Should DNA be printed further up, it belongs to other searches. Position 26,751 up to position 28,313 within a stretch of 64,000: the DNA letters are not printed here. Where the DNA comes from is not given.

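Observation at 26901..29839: Heptaheme cytochrome c carrying one CX4CH site, paired with a stand-alone CcmF/NrfE-like heme lyase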

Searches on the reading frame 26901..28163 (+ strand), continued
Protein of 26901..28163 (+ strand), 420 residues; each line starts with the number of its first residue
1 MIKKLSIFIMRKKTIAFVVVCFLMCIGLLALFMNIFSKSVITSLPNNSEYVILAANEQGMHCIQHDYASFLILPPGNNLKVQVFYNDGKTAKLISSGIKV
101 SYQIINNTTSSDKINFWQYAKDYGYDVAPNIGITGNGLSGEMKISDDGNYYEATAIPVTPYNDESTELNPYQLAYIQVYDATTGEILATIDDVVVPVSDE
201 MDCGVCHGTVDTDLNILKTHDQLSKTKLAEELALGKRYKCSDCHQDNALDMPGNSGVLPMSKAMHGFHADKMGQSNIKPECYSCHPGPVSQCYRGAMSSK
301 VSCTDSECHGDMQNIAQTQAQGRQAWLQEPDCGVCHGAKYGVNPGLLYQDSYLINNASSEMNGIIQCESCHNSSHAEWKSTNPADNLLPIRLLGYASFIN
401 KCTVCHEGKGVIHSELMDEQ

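Call 38: search_protein_families(library=pfam, proteins=[L047:9278-11578:+, L043:9323-11545:+, L040:10001-12631:+, L034:6119-7360:+, L032:9719-11113:+], max_evalue=0.01)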
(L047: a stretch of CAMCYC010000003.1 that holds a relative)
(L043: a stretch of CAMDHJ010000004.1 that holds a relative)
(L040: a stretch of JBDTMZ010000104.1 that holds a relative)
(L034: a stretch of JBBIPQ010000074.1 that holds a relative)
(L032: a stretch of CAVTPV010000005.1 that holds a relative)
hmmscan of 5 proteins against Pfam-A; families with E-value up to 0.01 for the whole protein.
L047:9278-11578:+ (766 aa): 3 families
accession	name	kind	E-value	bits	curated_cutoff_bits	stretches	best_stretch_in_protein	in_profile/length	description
PF22113.1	Mtrc-MtrF_II-IV_dom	-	9.4e-14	51.8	30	3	415-550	30-131/176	Outer membrane cytochrome MtrC/MtrF-like, domains II/IV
PF14522.11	Cytochrome_C7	-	2e-09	37.6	24.8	0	641-721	12-66/67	Cytochrome c7 and related cytochrome c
PF14537.11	Cytochrom_c3_2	-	1.1e-07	32.6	25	0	642-686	26-66/79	Cytochrome c3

L043:9323-11545:+ (740 aa): 6 families
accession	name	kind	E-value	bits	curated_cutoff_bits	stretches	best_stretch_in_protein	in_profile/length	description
PF22113.1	Mtrc-MtrF_II-IV_dom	-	1.1e-13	51.5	30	2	538-698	8-166/176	Outer membrane cytochrome MtrC/MtrF-like, domains II/IV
PF14522.11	Cytochrome_C7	-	2.9e-11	43.5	24.8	1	678-738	3-52/67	Cytochrome c7 and related cytochrome c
PF13629.12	T2SS-T3SS_pil_N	-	1.3e-09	38.1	23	1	147-213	4-69/72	Pilus formation protein N terminal region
PF14537.11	Cytochrom_c3_2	-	5e-05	24.1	25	0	612-696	5-65/79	Cytochrome c3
PF02368.24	Big_2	-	0.00022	21.5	22.8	1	56-119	6-71/79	Bacterial Ig-like domain (group 2)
PF13435.11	Cytochrome_C554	-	0.0063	17.9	20.8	0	600-621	63-84/84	Cytochrome c554 and c-prime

L040:10001-12631:+ (876 aa): 5 families
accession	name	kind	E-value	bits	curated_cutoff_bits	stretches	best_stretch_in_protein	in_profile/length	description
PF22113.1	Mtrc-MtrF_II-IV_dom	-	1.9e-10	41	30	2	188-349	30-168/176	Outer membrane cytochrome MtrC/MtrF-like, domains II/IV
PF14522.11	Cytochrome_C7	-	2.1e-10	40.7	24.8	0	495-547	12-53/67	Cytochrome c7 and related cytochrome c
PF14537.11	Cytochrom_c3_2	-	2e-06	28.6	25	1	336-373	5-39/79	Cytochrome c3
PF17963.7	Big_9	-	2.4e-06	28.8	23.6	1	557-631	6-88/89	Bacterial Ig domain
PF01833.30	TIG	-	0.0027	18.1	20.9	0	658-727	14-66/84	IPT/TIG domain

L034:6119-7360:+ (413 aa): 5 families
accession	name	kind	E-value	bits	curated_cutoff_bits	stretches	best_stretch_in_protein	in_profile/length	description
PF14522.11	Cytochrome_C7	-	1.4e-11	44.5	24.8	3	339-405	15-67/67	Cytochrome c7 and related cytochrome c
PF13435.11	Cytochrome_C554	-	3.2e-07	31.6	20.8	0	335-369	46-83/84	Cytochrome c554 and c-prime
PF14537.11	Cytochrom_c3_2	-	1.2e-06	29.3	25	1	284-370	8-79/79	Cytochrome c3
PF22113.1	Mtrc-MtrF_II-IV_dom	-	2.3e-05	24.4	30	1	198-290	78-164/176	Outer membrane cytochrome MtrC/MtrF-like, domains II/IV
PF09699.15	Paired_CXXCH_1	-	0.00025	21.1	20.6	0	337-371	6-38/41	Doubled CXXCH motif (Paired_CXXCH_1)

L032:9719-11113:+ (464 aa): 1 family
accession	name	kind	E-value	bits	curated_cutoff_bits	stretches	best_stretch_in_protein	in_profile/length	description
PF14522.11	Cytochrome_C7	-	4.2e-08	33.3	24.8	1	377-451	14-67/67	Cytochrome c7 and related cytochrome c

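Call 77: search_protein_families(library=pfam, alignment_id=A1, max_evalue=0.01)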
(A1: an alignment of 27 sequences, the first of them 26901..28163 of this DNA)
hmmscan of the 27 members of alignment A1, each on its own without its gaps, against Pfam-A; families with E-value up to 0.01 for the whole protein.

A. member 1, window:26901-28163:+ (420 aa): 2 families
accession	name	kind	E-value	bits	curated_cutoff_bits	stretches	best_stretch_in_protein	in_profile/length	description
PF14522.11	Cytochrome_C7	-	2.4e-09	37.3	24.8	0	362-409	10-51/67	Cytochrome c7 and related cytochrome c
PF14537.11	Cytochrom_c3_2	-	6.9e-06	26.9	25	0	200-246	26-66/79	Cytochrome c3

B. families by the number of members that match (of 27 scanned): 10 families
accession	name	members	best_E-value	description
PF14522.11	Cytochrome_C7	27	5.2e-11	Cytochrome c7 and related cytochrome c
PF14537.11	Cytochrom_c3_2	23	5.4e-07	Cytochrome c3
PF09699.15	Paired_CXXCH_1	14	6.9e-05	Doubled CXXCH motif (Paired_CXXCH_1)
PF22113.1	Mtrc-MtrF_II-IV_dom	7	1.5e-08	Outer membrane cytochrome MtrC/MtrF-like, domains II/IV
PF01721.23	Bacteriocin_II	3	3.7e-05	Class II bacteriocin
PF02085.21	Cytochrom_CIII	2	0.0027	Class III cytochrome C family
PF13435.11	Cytochrome_C554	2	0.0028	Cytochrome c554 and c-prime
PF17349.7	DUF5378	1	0.0016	Family of unknown function (DUF5378)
PF03264.19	Cytochrom_NNT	1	0.0022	NapC/NirT cytochrome c family, N-terminal region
PF09698.15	GSu_C4xC__C2xCH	1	0.0062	Geobacter CxxxxCH...CXXCH motif (GSu_C4xC__C2xCH)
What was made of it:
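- On MtrC/OmcA/MtrF family (PF22113, TIGR03507): 7/27 close relatives and 3 distant relatives pass (41-52 bits against a cut-off of 30) (calls 38, 77).
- On Geobacter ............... domain (TIGR01904 / PF09698): PF09698 hits 1 of 27 members (call 77).
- Closest known: MtrC / MtrF / OmcA outer-surface decaheme cytochromes. Same: PF22113 scores 41-52 bits in distant relatives (cut-off 30) and hits 7/27 close family members (calls 38, 77).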
